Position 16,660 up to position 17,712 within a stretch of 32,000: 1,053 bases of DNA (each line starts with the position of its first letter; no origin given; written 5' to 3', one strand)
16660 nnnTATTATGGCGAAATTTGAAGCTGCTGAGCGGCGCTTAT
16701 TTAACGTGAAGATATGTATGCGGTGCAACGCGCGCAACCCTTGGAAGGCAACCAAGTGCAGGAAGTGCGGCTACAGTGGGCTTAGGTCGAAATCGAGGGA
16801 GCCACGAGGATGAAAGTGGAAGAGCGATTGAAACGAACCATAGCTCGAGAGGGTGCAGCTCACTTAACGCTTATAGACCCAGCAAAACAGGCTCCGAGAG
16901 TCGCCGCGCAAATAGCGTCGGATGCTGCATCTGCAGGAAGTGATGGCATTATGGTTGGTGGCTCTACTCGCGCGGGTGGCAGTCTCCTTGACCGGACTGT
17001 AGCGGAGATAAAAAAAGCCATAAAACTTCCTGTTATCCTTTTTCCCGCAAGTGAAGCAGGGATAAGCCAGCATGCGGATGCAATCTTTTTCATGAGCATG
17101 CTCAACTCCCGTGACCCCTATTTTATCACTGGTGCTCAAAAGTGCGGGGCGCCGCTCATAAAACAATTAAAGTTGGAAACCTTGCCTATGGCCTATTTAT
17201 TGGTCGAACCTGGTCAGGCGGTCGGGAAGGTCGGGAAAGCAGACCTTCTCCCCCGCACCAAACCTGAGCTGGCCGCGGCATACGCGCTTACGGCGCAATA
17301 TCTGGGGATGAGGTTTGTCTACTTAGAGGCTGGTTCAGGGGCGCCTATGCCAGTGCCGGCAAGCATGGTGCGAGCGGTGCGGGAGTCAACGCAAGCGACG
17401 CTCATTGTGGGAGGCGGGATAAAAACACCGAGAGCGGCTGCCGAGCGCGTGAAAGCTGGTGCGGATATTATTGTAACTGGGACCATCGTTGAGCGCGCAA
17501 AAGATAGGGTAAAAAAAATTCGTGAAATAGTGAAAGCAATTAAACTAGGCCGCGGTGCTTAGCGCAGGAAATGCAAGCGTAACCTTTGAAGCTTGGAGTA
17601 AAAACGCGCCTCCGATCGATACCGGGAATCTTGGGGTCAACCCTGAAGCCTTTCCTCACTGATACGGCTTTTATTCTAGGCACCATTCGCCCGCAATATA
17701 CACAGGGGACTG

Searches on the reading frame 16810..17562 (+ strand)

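Call 37: search_protein_families(library=pfam, proteins=[window:16810-17562:+])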
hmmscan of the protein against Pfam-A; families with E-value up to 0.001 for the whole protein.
window:16810-17562:+ (250 aa): 5 families
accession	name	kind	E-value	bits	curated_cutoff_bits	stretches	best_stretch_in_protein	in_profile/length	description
PF01884.23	PcrB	-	2.6e-62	210.7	23.9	1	15-243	7-225/226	PcrB family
PF00977.27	His_biosynth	-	3.7e-07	30.3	23.6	1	138-241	14-119/228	Histidine biosynthesis protein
PF05690.20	ThiG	-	1e-05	25.5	23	1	184-249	164-229/247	Thiazole biosynthesis protein ThiG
PF04131.20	NanE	-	0.0005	19.7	27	0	186-242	136-191/192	Putative N-acetylmannosamine-6-phosphate epimerase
PF01180.27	DHO_dh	-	0.00056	19.6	27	1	176-239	218-285/291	Dihydroorotate dehydrogenase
